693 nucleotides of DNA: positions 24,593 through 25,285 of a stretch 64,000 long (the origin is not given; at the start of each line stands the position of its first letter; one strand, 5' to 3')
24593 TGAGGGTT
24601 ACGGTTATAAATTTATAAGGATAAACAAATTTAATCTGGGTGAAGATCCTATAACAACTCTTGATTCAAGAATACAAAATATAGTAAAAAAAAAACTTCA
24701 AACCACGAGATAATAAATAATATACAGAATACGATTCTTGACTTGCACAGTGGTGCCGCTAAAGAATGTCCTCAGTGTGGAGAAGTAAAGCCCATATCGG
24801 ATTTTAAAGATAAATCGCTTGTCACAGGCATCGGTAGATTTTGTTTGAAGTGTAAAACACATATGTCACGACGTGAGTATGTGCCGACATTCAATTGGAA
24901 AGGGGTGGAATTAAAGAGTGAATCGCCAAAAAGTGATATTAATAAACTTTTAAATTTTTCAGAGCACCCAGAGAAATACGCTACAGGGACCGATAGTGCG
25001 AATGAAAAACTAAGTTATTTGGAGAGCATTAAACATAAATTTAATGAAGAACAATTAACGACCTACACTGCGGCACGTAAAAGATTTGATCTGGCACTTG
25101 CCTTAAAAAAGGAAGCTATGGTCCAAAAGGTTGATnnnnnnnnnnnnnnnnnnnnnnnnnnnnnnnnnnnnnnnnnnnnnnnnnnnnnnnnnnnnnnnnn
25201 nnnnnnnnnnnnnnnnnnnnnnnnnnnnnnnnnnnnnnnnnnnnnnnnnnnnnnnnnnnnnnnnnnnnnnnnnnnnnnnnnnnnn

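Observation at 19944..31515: Candidate uncharacterised defence or DNA-surveillance locus: two helicase-nuclease fusions bracketing a zinc-ribbon-WYL protein, with a DUF559-like endonuclease, a Zn-finger protein and a Macro domain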

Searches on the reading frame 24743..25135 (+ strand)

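Call 26: search_protein_families(library=pfam, proteins=[window:24743-25135:+], max_evalue=5)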
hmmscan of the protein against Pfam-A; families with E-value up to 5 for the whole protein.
window:24743-25135:+ (131 aa): 6 families
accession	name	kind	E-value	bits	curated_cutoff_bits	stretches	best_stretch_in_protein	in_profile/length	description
PF02150.21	Zn_ribbon_RPB9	-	0.0018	18.5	25.2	2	32-42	2-12/36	RNA polymerases M/15 Kd subunit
PF03110.19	SBP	-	0.15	12.8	27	1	6-24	39-57/75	SBP domain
PF12898.13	Stc1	-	0.16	13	24.8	1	7-38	52-83/84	Stc1 domain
PF06750.18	A24_N_bact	-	0.16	12.5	23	1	31-69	27-65/84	Bacterial Peptidase A24 N-terminal domain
PF12773.13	DZR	-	0.43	11.2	27.3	1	6-42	12-35/45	Double zinc ribbon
PF23475.1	zf-Tbcl_FmdE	-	0.54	10.2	23.2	1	2-19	3-20/35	FmdE treble clef zinc finger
